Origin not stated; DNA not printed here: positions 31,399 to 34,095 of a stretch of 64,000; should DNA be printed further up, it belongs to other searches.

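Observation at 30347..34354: LysR-paired, signal-less two-subunit molybdopterin enzyme with a non-canonical N-terminal Cys motif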

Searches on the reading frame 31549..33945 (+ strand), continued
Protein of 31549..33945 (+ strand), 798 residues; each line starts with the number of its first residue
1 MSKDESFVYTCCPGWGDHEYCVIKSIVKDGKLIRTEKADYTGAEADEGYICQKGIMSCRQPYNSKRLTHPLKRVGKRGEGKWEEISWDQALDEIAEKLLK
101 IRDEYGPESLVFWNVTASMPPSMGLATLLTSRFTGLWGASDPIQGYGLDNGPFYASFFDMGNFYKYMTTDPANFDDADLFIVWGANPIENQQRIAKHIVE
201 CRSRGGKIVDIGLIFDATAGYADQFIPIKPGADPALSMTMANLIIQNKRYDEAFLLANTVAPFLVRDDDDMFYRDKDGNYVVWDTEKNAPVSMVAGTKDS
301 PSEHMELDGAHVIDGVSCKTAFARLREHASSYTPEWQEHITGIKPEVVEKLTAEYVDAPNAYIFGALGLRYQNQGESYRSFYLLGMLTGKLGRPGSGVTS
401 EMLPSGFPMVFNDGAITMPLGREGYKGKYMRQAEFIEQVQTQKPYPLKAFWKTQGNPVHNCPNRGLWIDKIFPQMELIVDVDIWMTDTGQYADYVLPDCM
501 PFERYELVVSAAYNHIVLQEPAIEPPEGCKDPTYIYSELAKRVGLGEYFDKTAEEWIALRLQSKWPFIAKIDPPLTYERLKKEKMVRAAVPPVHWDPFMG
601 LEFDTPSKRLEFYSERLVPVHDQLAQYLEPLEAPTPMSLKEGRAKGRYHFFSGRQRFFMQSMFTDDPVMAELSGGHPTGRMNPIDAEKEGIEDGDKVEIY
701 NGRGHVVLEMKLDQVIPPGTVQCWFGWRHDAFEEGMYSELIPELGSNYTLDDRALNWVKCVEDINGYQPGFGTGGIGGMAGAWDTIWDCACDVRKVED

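Call 8: search_solved_structures(query=window:31549-33945:+, max_evalue=0.001, show_alignments=2)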
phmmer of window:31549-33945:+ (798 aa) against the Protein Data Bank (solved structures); distinct sequences matched with E-value up to 0.001: 57.
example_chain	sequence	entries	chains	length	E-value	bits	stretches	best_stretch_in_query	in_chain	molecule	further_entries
4ydd_A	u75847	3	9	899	2.8e-51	177.9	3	50-277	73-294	DMSO reductase family type II enzyme, molybdopterin subunit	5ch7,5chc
5e7o_A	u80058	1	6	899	2.9e-51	177.9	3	50-277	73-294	DMSO reductase family type II enzyme, molybdopterin subunit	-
1aa6_A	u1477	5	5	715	5.2e-42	147.3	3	8-259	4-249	FORMATE DEHYDROGENASE H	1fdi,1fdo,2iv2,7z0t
2ivf_A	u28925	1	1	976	2.4e-40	141.8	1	26-401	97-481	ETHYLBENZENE DEHYDROGENASE ALPHA-SUBUNIT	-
2e7z_A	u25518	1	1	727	2.2e-39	138.6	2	21-255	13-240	Acetylene hydratase Ahy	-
2vpw_A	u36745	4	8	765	5e-37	130.8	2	320-655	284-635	THIOSULFATE REDUCTASE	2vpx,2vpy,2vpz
9t1s_L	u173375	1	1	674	5.6e-34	120.7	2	322-725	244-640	formate dehydrogenase (coenzyme F420)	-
7bkb_D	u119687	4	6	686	2.5e-32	115.3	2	6-255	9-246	Formate dehydrogenase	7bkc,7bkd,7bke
7qv7_S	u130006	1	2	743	9.4e-32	113.3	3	8-247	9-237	Hydrogen dependent carbon dioxide reductase subunit FdhF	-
9vap_A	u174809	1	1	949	1.4e-27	99.5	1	46-254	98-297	Formate dehydrogenase molybdopterin-binding subunit FdhA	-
1eu1_A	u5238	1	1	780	1.8e-26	95.9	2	447-733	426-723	DIMETHYL SULFOXIDE REDUCTASE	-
1e60_A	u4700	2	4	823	2.3e-26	95.5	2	332-730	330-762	Dimethyl sulfoxide/trimethylamine N-oxide reductase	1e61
1dmr_A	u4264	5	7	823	3.2e-26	95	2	331-730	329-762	DMSO REDUCTASE | Dimethyl sulfoxide/trimethylamine N-oxide reductase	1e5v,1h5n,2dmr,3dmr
1e18_A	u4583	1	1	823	3.6e-26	94.9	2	332-730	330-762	DMSO REDUCTASE.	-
4dmr_A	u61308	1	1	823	1.4e-25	93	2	331-730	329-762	DMSO REDUCTASE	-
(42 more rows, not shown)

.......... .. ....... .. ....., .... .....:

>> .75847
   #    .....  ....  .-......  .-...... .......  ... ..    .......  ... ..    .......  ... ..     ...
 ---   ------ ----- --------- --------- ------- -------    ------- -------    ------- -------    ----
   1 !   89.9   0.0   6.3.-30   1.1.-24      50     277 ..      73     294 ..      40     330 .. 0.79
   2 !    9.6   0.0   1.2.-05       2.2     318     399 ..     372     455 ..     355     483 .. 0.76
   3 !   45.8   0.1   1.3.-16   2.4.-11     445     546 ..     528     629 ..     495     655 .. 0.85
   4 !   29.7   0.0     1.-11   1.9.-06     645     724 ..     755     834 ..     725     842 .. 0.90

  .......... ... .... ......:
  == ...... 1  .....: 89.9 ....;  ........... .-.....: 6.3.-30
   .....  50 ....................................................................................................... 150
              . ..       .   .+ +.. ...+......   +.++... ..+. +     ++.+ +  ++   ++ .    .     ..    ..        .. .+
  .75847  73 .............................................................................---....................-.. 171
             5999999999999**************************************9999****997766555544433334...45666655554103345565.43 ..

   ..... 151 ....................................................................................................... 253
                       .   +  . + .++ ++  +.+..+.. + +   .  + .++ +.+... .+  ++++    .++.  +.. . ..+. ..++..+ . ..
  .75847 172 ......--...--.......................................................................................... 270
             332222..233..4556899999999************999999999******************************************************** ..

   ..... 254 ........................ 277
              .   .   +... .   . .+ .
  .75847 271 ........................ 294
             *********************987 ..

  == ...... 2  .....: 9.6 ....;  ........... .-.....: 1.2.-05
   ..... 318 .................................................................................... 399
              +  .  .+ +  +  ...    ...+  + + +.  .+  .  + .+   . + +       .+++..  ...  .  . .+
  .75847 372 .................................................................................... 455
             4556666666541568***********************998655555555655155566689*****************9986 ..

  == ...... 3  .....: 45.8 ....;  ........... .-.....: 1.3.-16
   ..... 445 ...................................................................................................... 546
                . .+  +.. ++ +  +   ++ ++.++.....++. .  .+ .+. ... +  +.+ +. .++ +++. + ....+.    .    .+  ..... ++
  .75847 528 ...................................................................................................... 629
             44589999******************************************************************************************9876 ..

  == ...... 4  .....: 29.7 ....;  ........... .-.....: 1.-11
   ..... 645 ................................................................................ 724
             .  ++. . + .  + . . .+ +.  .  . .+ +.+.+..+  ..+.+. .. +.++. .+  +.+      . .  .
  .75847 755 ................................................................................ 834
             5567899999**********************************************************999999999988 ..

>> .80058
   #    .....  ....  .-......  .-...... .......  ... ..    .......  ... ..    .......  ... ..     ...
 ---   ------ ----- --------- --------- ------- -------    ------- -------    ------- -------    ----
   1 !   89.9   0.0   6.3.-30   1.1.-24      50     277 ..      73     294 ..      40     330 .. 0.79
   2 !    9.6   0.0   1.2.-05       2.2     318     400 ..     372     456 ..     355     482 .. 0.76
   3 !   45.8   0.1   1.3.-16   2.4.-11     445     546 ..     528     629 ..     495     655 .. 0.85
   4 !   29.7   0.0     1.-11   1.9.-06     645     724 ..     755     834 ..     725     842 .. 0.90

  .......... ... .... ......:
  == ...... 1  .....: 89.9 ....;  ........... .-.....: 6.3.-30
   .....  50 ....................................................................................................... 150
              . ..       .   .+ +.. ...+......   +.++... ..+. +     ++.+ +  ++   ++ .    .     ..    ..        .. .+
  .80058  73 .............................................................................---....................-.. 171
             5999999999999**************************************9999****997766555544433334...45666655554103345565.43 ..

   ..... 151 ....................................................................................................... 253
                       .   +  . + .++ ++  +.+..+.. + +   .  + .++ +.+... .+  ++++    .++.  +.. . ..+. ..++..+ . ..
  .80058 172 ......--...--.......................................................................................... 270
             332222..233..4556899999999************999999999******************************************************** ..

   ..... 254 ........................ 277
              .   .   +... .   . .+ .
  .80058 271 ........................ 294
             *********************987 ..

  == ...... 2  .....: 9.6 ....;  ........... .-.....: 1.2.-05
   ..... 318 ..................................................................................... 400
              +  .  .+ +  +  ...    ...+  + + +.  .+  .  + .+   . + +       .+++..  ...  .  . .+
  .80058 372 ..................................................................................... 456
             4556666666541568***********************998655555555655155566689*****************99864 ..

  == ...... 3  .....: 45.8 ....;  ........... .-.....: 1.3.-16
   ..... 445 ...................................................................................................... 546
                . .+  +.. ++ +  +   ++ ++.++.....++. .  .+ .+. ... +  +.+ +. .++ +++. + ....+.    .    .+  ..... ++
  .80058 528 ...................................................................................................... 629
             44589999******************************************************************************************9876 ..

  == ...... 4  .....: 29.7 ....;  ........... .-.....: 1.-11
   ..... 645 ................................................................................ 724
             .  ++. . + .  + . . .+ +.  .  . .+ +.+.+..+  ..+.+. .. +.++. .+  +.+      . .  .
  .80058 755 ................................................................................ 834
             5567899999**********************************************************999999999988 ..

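Call 10: find_related_loci(query=window:31549-33945:+, collection=genome_contigs, flank=8000)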
Query window:31549-33945:+ (798 aa) in genome_contigs; peptide patterns used: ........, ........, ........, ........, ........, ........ (x = any residue, [..] = any of these).
258 stretches matched a pattern; 234 encode a relative of the query (tblastn E <= 1e-3); the best 80 are kept; 79 distinct loci.
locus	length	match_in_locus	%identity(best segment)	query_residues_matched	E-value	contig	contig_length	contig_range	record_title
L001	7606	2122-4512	84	1-797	0e+0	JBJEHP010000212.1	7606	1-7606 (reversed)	MAG: Coriobacteriales bacterium isolate LOHA03_bin.004 NODE_4194_length_7606_cov_6.079857, whole genome shotgun sequence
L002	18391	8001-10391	80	1-797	0e+0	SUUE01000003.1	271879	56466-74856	MAG: Coriobacteriaceae bacterium isolate SIG38 NODE_50_length_271879_cov_109.223464, whole genome shotgun sequence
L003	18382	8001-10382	80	4-797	0e+0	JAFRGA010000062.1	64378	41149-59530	MAG: Eggerthellaceae bacterium isolate RGIG2436 Goat_Ileum.Co__c553804, whole genome shotgun sequence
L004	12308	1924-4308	79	3-797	0e+0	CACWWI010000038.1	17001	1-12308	MAG: uncultured Coriobacteriaceae bacterium isolate RUG10972 genome assembly, contig: RUG10972_asm_38, whole genome shot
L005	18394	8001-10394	80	1-798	0e+0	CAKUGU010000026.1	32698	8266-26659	MAG: uncultured Ellagibacter sp. isolate REFINED_METABAT215_TOP10_CONTIGS_1500_ASSEMBLY_K77_MERGED__Hadza_PheChl_Fiber-H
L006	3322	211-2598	79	1-796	0e+0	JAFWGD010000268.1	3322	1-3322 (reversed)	MAG: Coriobacteriales bacterium isolate RGIG5709 Sheep_Duodenum.Co__c1278399, whole genome shotgun sequence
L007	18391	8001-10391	80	1-797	0e+0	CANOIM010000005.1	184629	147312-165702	MAG TPA_asm: uncultured Eggerthellaceae bacterium isolate SRR13921779_bin.100_metawrap_v1.3_MAG genome assembly, contig:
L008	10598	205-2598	80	1-798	0e+0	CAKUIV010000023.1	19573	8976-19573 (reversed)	MAG: uncultured Ellagibacter sp. isolate REFINED_METABAT215_TOP10_CONTIGS_1500_ASSEMBLY_K77_MERGED__Hadza_MoBio_hadza-E-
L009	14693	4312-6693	80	4-797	0e+0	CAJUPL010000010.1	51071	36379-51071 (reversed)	MAG TPA_asm: uncultured Eggerthellaceae bacterium isolate MGBC164018 genome assembly, contig: MGBC164018.10, whole genom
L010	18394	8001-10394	80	1-798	0e+0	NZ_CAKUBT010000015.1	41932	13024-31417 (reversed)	MAG: uncultured Ellagibacter sp. isolate REFINED_METABAT215_TOP10_CONTIGS_1500_ASSEMBLY_K77_MERGED__Hadza_PheChl_Fiber-H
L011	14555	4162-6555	80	1-798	0e+0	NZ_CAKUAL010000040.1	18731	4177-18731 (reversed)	MAG: uncultured Ellagibacter sp. isolate REFINED_METABAT215_TOP10_CONTIGS_1500_ASSEMBLY_K77_MERGED__Hadza_MoBio_hadza-A-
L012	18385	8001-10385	78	4-798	0e+0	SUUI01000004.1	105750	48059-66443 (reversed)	MAG: Eggerthellaceae bacterium isolate SIG42 NODE_238_length_105750_cov_4.823607, whole genome shotgun sequence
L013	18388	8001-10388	80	1-796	0e+0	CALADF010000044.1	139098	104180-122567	MAG TPA_asm: uncultured bacterium isolate ERR318680_bin.33_CONCOCT_v1.1_MAG genome assembly, contig: ERZ1764589.112, who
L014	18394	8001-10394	80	1-798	0e+0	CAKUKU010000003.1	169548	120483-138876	MAG: uncultured Ellagibacter sp. isolate REFINED_METABAT215_TOP10_CONTIGS_1500_ASSEMBLY_K77_MERGED__Hadza_MoBio_hadza-E-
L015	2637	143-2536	80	1-798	0e+0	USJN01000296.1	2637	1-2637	uncultured Coriobacteriaceae bacterium isolate UMGS1773 genome assembly, contig: NODE_15565_length_2637_cov_2.689775, wh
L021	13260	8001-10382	74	4-797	0e+0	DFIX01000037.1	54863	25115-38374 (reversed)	MAG TPA_asm: Eggerthellaceae bacterium UBA3686 UBA3686_contig_1638, whole genome shotgun sequence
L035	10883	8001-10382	80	4-797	0e+0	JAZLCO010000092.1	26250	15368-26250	MAG: Eggerthellaceae bacterium isolate T1900045049_TC20190042.MAGScoT_cleanbin_000004 SGB_4515_k141_1627935, whole genom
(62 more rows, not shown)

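Call 37: search_protein_families(library=ncbifam, proteins=[window:31549-33945:+], max_evalue=0.001)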
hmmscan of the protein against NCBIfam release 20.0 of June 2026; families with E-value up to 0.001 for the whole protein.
window:31549-33945:+ (798 aa): 26 families (the best 25 are shown)
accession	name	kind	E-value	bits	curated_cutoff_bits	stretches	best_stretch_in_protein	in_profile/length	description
TIGR03479.1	DMSO_red_II_alp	subfamily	5.5e-93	312.6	984.75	3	21-400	70-467/913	molybdopterin-dependent oxidoreductase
TIGR02166.1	dmsA_ynfE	subfamily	1e-76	258.6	777.7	2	331-726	330-751/794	DMSO/selenate family reductase complex A subunit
TIGR01591.1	Fdh-alpha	equivalog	4.2e-60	203.6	666.25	4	21-113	10-96/672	formate dehydrogenase subunit alpha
NF012032.0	PRK15488.1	equivalog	2.6e-57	194.4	694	2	21-255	55-277/759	thiosulfate reductase PhsA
NF011566.1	PRK14990.1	exception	6.2e-52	176.6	1600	2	331-723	350-768/814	dimethylsulfoxide reductase subunit A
NF041885.1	selenate_YnfE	exception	4.3e-50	170.4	1675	2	19-257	59-304/805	selenate/tellurate reductase subunit YnfE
NF041884.1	selenate_YnfF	exception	5.4e-45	153.6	1650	2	19-256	56-296/798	selenate/tellurate reductase subunit YnfF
NF047855.1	AssmNtatRedNasC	equivalog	7e-41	140.3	1100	4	434-729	400-678/708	assimilatory nitrate reductase catalytic subunit NasC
NF042978.1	EthbenzDh_ebdA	equivalog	4.8e-39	133.8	2000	2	20-403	91-484/977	ethylbenzene dehydrogenase subunit alpha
TIGR00509.1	bisC_fam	subfamily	3.1e-36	124.9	1017.55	2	333-726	279-706/772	molybdopterin guanine dinucleotide-containing S/N-oxide reductase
TIGR01553.1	formate-DH-alph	equivalog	5.8e-31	107.1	814.2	1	46-399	86-441/1009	formate dehydrogenase-N subunit alpha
TIGR01580.1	narG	equivalog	3.7e-26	91.1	1084.15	2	76-250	151-319/1235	nitrate reductase subunit alpha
NF041714.1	arsenate_red_ArrA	equivalog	4e-26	91.4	1600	2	8-245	51-282/848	arsenate respiratory reductase molybdopterin-containing subunit ArrA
NF010055.0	PRK13532.1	equivalog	4.3e-26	91.4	904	1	21-400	54-408/830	nitrate reductase catalytic subunit NapA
NF041783.2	mnquin_red_QrcB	equivalog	1.4e-25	89.6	440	2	317-545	283-505/695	menaquinone reductase molybdopterin-binding-like subunit QrcB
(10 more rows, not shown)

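Call 54: search_solved_structures(query=A1, max_evalue=1e-10, show_alignments=0)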
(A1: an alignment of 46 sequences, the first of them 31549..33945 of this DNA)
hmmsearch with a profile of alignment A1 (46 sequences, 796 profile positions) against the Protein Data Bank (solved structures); distinct sequences matched with E-value up to 1e-10: 57.
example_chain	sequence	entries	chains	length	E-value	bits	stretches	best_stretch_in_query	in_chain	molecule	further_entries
4ydd_A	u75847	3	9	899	2e-93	317.1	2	27-546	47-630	DMSO reductase family type II enzyme, molybdopterin subunit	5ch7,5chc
5e7o_A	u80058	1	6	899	2.2e-93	316.9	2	27-546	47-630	DMSO reductase family type II enzyme, molybdopterin subunit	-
2vpw_A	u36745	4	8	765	1.1e-67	231.9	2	320-708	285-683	THIOSULFATE REDUCTASE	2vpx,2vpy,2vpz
2e7z_A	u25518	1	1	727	6.2e-66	226.2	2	20-256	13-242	Acetylene hydratase Ahy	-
2ivf_A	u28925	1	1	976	1.5e-64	221.5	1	20-399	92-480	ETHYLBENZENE DEHYDROGENASE ALPHA-SUBUNIT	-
1aa6_A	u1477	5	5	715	5.1e-64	219.8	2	7-258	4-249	FORMATE DEHYDROGENASE H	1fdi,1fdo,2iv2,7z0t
7bkb_D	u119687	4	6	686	2.3e-62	214.3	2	5-256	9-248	Formate dehydrogenase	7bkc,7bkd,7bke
7qv7_S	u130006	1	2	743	1.6e-60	208.3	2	321-722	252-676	Hydrogen dependent carbon dioxide reductase subunit FdhF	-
7l5i_A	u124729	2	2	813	1.4e-51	178.7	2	329-719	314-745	Trimethylamine-N-oxide reductase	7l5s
9t1s_L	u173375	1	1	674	3.3e-51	177.4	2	5-258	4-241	formate dehydrogenase (coenzyme F420)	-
1eu1_A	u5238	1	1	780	1.4e-48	168.8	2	446-721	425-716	DIMETHYL SULFOXIDE REDUCTASE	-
1dmr_A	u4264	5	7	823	1.4e-48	168.8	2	445-721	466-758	DMSO REDUCTASE | Dimethyl sulfoxide/trimethylamine N-oxide reductase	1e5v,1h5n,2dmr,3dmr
1e60_A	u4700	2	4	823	1.4e-48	168.8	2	445-721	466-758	Dimethyl sulfoxide/trimethylamine N-oxide reductase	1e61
1e18_A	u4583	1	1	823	1.5e-48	168.6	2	445-721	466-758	DMSO REDUCTASE.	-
4dmr_A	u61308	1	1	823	5.1e-48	166.9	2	445-721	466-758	DMSO REDUCTASE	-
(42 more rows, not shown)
